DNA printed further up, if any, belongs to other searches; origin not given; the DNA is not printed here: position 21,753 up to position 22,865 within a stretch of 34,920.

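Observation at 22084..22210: Second copy of the same palindromic element, in-frame in pheS (same orientation, same reading frame)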

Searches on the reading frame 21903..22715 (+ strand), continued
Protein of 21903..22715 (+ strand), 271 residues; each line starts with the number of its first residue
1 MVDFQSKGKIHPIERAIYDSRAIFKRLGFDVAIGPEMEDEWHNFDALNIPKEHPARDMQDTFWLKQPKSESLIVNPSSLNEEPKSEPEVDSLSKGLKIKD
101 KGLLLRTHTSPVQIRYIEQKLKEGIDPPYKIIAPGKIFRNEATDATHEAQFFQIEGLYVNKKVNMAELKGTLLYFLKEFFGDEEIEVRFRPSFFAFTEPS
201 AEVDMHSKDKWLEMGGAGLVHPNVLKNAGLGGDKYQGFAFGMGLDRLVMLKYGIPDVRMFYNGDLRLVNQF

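Call 67: predict_structure(alignment_id=A2)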
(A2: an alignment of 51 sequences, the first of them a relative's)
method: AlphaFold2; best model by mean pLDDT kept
length: 271 residues; sequences in the alignment: 51
mean_pLDDT: 75.9   pTM: 0.72
mean pLDDT of the five models: 75.9, 71.6, 71.5, 71.1, 70.3
residues with pLDDT >= 90: 112; 70-90: 61; 50-70: 44; < 50: 54
segments of 3 or more residues with pLDDT < 50: 1-5, 61-69, 71-75, 87-107, 143-147, 267-271
pLDDT, mean of each block of 10 residues (from residue 1): 57 91 96 62 71 62 46 50 51 44 49 82 94 79 50 91 97 98 96 90 94 95 88 93 93 86 49 36
secondary structure, 60 per line:
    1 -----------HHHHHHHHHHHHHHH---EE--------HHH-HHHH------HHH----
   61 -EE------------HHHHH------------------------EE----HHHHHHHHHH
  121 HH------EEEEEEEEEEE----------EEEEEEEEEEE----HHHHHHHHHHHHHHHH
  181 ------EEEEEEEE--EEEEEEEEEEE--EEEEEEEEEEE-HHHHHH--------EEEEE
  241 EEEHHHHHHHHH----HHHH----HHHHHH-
elements in order: H12-26 H44-47 H76-80 H111-122 E129-139 E150-160 H165-180 E187-194 E197-207 E210-220 H222-227 E236-243 H244-252 H257-260 H265-270
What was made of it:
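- The insert region has pLDDT below 50 or close to it in the AlphaFold2 model (10-residue block means 44-51 across residues 61-110) (call 67). The insert is predicted to be disordered (call 67).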
